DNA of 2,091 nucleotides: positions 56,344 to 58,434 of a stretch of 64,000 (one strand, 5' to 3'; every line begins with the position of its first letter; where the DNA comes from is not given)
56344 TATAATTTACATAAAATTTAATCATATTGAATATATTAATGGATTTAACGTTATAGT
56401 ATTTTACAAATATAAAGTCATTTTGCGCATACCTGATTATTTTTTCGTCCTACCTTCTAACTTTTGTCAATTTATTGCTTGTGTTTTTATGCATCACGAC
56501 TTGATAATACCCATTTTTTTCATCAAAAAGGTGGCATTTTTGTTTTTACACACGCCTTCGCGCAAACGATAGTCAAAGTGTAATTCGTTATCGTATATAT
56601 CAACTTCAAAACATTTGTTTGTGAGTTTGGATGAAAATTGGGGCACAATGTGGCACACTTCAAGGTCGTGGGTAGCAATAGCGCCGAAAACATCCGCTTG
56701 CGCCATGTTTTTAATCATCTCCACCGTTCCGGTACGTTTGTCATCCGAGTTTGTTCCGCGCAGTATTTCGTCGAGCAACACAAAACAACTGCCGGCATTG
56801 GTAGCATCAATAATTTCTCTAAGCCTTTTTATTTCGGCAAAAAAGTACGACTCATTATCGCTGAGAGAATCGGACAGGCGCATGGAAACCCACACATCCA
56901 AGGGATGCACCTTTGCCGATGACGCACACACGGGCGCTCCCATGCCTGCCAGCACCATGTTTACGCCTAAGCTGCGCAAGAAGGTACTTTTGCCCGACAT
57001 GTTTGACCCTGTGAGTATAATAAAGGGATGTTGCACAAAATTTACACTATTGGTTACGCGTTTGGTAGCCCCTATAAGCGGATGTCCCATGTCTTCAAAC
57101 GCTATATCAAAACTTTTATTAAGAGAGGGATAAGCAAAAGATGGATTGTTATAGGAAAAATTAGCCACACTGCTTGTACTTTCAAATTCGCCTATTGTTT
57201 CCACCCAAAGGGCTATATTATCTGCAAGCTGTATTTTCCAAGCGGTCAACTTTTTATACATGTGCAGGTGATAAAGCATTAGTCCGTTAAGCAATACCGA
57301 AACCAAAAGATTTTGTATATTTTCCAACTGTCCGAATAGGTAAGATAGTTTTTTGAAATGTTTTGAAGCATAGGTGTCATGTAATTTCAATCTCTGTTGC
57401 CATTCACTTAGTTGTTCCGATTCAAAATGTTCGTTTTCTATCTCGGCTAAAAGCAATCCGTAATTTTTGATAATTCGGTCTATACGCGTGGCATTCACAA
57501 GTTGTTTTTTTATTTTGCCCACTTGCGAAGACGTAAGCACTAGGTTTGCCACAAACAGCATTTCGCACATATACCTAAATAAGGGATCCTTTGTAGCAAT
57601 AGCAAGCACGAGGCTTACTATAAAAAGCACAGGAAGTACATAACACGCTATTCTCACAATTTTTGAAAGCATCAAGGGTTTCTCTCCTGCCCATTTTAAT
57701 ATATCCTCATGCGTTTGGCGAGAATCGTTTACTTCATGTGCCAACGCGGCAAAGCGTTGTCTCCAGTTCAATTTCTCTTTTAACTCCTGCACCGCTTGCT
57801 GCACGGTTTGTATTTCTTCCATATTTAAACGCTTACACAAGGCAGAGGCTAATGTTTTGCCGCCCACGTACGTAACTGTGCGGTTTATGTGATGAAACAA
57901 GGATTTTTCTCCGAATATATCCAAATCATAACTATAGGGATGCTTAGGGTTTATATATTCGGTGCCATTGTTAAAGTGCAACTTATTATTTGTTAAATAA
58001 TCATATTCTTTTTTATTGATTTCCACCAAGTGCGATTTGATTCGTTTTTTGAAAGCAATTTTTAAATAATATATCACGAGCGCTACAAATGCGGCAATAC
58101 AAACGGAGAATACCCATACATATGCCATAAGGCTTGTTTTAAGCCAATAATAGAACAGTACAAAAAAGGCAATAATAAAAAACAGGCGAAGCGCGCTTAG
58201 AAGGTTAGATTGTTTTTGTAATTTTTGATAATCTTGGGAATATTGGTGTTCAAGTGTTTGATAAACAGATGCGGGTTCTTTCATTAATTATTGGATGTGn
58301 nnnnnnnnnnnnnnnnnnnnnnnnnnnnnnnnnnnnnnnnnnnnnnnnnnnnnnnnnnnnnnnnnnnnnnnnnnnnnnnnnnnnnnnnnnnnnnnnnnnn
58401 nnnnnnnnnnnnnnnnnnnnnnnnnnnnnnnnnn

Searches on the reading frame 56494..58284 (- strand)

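Call 75: search_protein_families(library=pfam, proteins=[window:56494-58284:-], max_evalue=0.00001)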
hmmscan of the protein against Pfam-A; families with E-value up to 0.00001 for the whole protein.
window:56494-58284:- (596 aa): 2 families
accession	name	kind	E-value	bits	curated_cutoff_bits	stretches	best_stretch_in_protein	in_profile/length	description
PF00488.27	MutS_V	-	4e-26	92.6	30.2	1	422-581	1-160/188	MutS domain V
PF05192.23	MutS_III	-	4.5e-06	27.6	34.1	0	126-191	18-84/194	MutS domain III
